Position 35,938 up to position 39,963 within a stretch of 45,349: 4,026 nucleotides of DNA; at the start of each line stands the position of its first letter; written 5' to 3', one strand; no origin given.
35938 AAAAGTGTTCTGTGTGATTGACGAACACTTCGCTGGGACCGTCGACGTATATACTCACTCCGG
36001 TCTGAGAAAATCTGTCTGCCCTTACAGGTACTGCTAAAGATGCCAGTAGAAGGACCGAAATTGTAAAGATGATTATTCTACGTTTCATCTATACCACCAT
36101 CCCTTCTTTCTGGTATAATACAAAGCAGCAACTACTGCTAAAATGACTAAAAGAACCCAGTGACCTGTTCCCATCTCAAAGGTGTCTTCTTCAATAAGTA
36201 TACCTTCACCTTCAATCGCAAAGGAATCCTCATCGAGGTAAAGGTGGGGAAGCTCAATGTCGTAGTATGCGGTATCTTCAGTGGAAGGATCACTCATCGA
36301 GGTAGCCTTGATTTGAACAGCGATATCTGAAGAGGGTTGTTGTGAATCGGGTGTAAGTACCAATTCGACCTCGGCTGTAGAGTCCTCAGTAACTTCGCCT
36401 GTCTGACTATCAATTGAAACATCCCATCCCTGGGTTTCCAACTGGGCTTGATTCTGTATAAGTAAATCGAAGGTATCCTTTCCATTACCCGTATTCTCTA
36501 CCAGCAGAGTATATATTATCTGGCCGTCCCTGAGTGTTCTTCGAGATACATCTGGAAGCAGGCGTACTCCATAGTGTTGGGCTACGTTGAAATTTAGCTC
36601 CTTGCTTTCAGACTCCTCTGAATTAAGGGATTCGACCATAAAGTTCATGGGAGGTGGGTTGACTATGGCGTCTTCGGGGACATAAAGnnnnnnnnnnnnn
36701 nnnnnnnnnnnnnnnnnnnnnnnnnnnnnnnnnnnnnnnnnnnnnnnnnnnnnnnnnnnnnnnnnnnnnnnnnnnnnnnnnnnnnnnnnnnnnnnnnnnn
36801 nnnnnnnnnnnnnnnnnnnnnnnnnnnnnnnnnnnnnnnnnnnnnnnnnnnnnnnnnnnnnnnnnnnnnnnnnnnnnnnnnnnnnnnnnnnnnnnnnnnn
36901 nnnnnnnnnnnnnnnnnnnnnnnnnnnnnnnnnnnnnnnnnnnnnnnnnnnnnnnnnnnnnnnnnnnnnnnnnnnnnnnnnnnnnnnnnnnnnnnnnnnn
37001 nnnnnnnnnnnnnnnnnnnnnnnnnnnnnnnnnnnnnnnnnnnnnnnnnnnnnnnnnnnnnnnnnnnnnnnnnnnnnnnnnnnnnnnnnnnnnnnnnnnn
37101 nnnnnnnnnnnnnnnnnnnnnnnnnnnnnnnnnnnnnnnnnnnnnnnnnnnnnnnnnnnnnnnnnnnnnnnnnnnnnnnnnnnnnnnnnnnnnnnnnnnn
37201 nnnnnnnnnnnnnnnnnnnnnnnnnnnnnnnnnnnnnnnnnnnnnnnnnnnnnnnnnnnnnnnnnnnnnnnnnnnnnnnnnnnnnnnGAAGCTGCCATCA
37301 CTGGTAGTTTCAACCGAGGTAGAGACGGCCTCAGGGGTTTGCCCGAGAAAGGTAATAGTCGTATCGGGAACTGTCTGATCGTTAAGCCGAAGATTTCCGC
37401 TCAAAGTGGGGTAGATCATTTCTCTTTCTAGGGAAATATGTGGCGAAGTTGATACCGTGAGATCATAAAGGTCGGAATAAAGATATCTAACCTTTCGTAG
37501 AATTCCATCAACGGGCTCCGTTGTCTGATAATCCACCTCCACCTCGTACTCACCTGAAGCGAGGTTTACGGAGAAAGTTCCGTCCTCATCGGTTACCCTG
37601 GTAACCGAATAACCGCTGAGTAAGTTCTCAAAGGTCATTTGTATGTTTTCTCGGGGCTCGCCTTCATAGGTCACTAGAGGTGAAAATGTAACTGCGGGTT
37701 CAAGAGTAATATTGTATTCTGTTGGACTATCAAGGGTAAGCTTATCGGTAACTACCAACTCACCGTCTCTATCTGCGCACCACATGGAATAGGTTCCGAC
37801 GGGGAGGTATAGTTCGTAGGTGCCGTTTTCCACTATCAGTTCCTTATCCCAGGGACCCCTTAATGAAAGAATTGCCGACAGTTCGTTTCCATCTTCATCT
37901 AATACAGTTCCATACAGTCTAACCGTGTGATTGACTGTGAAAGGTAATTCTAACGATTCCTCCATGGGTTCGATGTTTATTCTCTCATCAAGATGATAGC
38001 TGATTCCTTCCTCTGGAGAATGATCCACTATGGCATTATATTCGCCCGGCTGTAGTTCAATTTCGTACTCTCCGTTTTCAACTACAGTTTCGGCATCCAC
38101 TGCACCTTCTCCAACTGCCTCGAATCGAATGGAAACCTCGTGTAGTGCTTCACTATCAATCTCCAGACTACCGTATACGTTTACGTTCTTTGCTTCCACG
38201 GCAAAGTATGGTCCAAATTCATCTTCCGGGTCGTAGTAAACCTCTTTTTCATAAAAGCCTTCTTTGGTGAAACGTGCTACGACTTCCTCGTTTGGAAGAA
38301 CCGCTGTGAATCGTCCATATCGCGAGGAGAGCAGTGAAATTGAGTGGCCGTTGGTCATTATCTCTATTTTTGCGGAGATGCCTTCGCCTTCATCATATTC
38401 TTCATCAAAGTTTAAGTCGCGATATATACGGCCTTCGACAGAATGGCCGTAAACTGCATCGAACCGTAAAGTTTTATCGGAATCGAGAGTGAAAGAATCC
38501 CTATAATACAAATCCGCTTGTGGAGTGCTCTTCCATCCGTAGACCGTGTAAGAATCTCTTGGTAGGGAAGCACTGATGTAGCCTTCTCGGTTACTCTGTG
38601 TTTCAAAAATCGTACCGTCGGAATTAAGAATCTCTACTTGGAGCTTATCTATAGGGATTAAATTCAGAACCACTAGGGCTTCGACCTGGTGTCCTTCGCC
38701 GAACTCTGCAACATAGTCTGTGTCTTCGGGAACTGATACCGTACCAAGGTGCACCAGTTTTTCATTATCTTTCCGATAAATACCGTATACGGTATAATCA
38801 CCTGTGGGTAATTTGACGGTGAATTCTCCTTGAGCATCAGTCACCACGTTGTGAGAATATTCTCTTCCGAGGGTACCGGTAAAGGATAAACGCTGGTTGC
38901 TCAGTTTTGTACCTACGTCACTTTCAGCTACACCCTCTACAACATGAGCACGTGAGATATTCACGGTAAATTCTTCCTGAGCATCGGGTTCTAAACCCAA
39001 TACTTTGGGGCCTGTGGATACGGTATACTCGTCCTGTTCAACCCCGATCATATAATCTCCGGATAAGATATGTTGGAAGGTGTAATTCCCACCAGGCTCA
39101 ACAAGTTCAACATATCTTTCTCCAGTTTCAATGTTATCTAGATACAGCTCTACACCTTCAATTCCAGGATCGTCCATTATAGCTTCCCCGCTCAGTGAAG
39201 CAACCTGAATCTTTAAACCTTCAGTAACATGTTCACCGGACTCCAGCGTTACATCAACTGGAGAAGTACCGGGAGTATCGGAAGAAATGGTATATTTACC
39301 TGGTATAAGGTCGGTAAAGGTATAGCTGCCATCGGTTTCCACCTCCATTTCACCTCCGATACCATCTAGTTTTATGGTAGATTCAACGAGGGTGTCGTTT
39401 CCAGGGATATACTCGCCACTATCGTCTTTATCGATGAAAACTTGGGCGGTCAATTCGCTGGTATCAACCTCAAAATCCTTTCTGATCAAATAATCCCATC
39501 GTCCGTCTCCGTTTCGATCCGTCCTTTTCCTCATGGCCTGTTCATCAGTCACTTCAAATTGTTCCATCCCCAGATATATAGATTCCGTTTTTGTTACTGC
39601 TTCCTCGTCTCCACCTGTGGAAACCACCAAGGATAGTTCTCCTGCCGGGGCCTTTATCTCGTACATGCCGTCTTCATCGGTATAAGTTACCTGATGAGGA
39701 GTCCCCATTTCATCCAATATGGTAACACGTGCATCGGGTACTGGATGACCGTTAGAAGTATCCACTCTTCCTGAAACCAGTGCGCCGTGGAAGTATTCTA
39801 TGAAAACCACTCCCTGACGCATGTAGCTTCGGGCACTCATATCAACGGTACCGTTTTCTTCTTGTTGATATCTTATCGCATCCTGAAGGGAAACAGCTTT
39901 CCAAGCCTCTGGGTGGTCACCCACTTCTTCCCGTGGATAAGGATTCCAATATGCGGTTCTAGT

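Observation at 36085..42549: AglB oligosaccharyltransferase fused to a ~1,230-aa adhesin-like ectodomain with a second, C-terminal membrane anchor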

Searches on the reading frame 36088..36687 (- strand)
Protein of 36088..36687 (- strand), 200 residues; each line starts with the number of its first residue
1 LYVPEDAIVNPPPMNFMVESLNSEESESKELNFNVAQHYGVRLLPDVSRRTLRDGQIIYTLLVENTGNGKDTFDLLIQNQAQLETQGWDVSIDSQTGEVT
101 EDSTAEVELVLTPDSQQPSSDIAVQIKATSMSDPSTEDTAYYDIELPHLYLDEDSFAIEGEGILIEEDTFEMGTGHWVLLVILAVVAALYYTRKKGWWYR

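Call 44: search_protein_families(library=pfam, proteins=[window:36088-36687:-], max_evalue=1)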
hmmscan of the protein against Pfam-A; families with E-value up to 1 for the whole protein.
window:36088-36687:- (200 aa): 3 families
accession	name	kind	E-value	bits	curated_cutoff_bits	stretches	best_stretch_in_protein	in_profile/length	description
PF11614.14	FixG_C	-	0.0017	19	25.6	1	50-135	24-106/119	IG-like fold at C-terminal of FixG, putative oxidoreductase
PF23619.1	Ig_VWA7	-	0.006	17.2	27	1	86-141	41-95/104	VWA7 Ig-like domain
PF24816.2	Ig_CFAP65__9th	-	0.016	15.7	24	1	18-91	32-105/170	Cilia- and flagella-associated protein 65-like, Ig-like domain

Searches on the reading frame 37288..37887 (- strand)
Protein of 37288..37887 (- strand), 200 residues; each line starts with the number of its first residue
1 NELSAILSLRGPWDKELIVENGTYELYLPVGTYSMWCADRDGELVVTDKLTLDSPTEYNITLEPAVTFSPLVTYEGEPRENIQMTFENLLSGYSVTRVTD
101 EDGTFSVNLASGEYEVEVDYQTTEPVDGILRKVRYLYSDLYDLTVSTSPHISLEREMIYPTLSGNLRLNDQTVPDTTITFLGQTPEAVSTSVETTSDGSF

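Call 44: search_protein_families(library=pfam, proteins=[window:37288-37887:-], max_evalue=1)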
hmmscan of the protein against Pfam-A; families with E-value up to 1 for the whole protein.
window:37288-37887:- (200 aa): 10 families
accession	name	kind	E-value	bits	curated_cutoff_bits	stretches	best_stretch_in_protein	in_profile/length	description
PF13620.12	CarboxypepD_reg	-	2.4e-08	34.7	32.3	1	75-125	10-61/82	Carboxypeptidase regulatory-like domain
PF23194.1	NOMO_5th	-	0.0012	19.7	27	1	78-127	15-65/89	NOMO fifth transthyretin-like domain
PF13715.12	CarbopepD_reg_2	-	0.0029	18.1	32.2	1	94-121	25-53/88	CarboxypepD_reg-like domain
PF12866.13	DUF3823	-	0.0066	17.1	27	0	94-119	35-60/90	Protein of unknown function (DUF3823) N-terminal domain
PF02369.22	Big_1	-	0.012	16.1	34.9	1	75-114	29-71/93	Bacterial Ig-like domain (group 1)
PF19076.6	CshA_repeat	-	0.045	14.8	27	1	45-80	47-82/103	Surface adhesin CshA repetitive domain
PF10670.15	DUF4198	-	0.12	12.9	34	1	68-120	149-207/209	Domain of unknown function (DUF4198)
PF20598.4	DUF6795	-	0.14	12.9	27.4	1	72-111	5-47/103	Domain of unknown function (DUF6795)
PF09430.16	EMC7_beta-sandw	-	0.2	12.3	26.6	0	93-122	18-49/122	ER membrane protein complex subunit 7, beta-sandwich domain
PF17210.9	SdrD_B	-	0.26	12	29.7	1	93-120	38-66/112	SdrD B-like domain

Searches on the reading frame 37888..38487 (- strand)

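Call 44: search_protein_families(library=pfam, proteins=[window:37888-38487:-], max_evalue=1)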
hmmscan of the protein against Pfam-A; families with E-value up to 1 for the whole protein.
window:37888-38487:- (200 aa): 1 family
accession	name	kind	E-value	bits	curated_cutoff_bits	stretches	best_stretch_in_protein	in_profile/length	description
PF13620.12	CarboxypepD_reg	-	0.00023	21.9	32.3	1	113-156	12-56/82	Carboxypeptidase regulatory-like domain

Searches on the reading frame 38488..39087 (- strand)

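Call 44: search_protein_families(library=pfam, proteins=[window:38488-39087:-], max_evalue=1)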
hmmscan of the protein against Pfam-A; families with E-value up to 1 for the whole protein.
window:38488-39087:- (200 aa): 7 families
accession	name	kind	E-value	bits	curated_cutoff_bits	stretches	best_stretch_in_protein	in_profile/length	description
PF13620.12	CarboxypepD_reg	-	5.2e-09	36.8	32.3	2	75-100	26-52/82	Carboxypeptidase regulatory-like domain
PF13715.12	CarbopepD_reg_2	-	0.008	16.6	32.2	1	78-100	25-48/88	CarboxypepD_reg-like domain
PF08400.16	phage_tail_N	-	0.02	15.3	26.6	1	80-123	40-81/134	Prophage tail fibre N-terminal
PF02369.22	Big_1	-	0.045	14.3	34.9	1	58-94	29-67/93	Bacterial Ig-like domain (group 1)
PF17210.9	SdrD_B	-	0.092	13.4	29.7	0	1-25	49-73/112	SdrD B-like domain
PF23194.1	NOMO_5th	-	0.15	12.9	27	1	76-108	29-62/89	NOMO fifth transthyretin-like domain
PF23193.1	NOMO_3rd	-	0.15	12.6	27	1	80-110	61-92/120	NOMO third transthyretin-like domain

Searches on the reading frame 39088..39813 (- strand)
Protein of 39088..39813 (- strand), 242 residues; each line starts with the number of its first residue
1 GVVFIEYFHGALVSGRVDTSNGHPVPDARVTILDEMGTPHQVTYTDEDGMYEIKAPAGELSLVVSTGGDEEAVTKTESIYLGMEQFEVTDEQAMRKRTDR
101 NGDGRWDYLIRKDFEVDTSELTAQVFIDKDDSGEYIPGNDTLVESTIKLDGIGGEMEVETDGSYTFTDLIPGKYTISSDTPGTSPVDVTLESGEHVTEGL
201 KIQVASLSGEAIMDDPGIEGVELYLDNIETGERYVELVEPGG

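Call 44: search_protein_families(library=pfam, proteins=[window:39088-39813:-], max_evalue=1)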
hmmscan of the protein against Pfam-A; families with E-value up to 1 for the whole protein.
window:39088-39813:- (242 aa): 21 families
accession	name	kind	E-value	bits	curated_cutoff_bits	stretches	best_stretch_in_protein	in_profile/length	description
PF13620.12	CarboxypepD_reg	-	4.8e-16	59.3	32.3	2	13-74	2-64/82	Carboxypeptidase regulatory-like domain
PF13715.12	CarbopepD_reg_2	-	3.7e-10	40.1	32.2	2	13-74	1-60/88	CarboxypepD_reg-like domain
PF17210.9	SdrD_B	-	5.7e-08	33.4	29.7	2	124-182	6-68/112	SdrD B-like domain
PF11974.14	bMG3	-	1.8e-05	25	34.9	1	20-91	23-101/103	Bacterial alpha-2-macroglobulin MG3 domain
PF17802.7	SpaA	-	1.9e-05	25.2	23.1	2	16-59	7-53/91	Prealbumin-like fold domain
PF14900.11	DUF4493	-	0.0024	18.2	27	1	18-92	23-97/226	Domain of unknown function (DUF4493)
PF15976.11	CooC_C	-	0.0025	18.3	29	1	13-69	19-69/93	CS1-pili formation C-terminal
PF02369.22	Big_1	-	0.0029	18.1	34.9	1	13-54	21-65/93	Bacterial Ig-like domain (group 1)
PF00775.27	Dioxygenase_C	-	0.013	15.4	27.3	0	130-186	55-108/182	Dioxygenase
PF07495.19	Y_Y_Y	-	0.024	15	26.6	1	148-176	13-42/65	Y_Y_Y domain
PF25020.1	TTR_TEN1-4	-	0.038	14.4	27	1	11-59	7-53/86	Teneurin TTR-like domain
PF21955.1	CarG-like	-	0.046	14.3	28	1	99-133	9-45/144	Carbapenem resistance protein CarG-like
PF07210.18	DUF1416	-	0.052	13.9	23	1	10-76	19-85/97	Protein of unknown function (DUF1416)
PF09430.16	EMC7_beta-sandw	-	0.099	13.3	26.6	1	143-183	8-50/122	ER membrane protein complex subunit 7, beta-sandwich domain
PF01060.29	TTR-52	-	0.11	13.5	24.9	0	21-59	7-49/79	Transthyretin-like family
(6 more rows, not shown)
